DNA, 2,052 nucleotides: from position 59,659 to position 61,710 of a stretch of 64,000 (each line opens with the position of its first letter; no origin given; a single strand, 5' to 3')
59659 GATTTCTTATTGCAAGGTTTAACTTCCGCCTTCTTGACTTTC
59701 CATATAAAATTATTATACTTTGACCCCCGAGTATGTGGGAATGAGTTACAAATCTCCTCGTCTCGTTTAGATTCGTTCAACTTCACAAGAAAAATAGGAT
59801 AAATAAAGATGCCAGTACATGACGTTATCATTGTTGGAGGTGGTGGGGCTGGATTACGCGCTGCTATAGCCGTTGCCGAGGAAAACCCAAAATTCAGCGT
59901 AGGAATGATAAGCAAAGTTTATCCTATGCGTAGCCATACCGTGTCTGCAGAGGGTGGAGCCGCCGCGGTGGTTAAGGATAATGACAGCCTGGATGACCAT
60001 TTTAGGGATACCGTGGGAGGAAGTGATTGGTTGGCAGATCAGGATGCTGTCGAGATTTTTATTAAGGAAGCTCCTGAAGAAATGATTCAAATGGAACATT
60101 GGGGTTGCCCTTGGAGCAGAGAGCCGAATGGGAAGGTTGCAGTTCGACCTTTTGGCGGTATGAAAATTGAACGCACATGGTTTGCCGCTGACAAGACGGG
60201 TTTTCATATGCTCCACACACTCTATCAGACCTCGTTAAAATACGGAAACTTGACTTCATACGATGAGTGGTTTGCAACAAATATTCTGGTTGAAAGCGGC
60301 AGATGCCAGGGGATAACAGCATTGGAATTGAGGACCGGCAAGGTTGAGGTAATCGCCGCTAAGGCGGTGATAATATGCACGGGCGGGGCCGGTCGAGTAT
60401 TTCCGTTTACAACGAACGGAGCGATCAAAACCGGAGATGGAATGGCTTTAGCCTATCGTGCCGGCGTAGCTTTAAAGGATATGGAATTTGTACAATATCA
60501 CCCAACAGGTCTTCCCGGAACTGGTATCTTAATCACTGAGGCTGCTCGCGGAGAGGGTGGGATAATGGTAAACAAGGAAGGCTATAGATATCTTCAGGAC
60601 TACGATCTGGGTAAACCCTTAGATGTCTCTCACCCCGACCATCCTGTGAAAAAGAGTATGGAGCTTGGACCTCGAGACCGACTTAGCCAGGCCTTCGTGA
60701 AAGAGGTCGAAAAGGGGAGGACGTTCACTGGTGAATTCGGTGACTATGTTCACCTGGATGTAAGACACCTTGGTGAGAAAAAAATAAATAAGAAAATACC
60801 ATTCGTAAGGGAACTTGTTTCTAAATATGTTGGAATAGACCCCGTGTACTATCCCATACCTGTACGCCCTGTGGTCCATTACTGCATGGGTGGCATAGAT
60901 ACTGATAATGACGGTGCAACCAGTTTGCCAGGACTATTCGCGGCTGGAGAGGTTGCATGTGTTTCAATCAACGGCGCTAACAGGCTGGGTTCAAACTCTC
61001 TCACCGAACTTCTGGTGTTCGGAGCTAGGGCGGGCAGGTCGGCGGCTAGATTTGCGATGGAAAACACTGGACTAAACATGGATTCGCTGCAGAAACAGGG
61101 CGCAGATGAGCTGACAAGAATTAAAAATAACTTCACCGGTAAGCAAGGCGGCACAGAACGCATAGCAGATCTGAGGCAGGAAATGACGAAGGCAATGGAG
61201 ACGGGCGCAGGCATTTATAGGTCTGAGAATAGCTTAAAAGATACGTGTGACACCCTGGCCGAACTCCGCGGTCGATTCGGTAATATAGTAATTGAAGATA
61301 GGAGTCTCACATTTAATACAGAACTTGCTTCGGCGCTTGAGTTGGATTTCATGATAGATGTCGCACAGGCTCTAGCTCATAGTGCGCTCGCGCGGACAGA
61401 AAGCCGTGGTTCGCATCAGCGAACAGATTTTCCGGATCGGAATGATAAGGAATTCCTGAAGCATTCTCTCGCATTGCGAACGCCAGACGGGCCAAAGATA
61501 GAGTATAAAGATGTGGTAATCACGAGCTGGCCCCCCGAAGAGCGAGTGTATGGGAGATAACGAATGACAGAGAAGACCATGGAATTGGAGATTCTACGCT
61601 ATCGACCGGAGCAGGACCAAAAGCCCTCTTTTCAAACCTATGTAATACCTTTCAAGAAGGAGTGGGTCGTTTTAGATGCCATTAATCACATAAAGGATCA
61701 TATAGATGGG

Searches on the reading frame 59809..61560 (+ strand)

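Call 76: search_protein_families(library=pfam, proteins=[window:59809-61560:+], max_evalue=0.00001)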
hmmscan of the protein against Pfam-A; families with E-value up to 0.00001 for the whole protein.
window:59809-61560:+ (583 aa): 4 families
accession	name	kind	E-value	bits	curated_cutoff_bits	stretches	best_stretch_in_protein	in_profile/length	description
PF00890.30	FAD_binding_2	-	1.9e-109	367.1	20.4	1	5-398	1-414/414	FAD binding domain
PF02910.25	Succ_DH_flav_C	-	4.8e-42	143.4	20.8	1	456-581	1-130/130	Fumarate reductase flavoprotein C-term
PF07992.20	Pyr_redox_2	-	9.8e-11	42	26.1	0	4-86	1-81/291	Pyridine nucleotide-disulphide oxidoreductase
PF03486.20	HI0933_like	-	5.6e-07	29.7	50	0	4-384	1-221/244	HI0933-like protein Rossmann domain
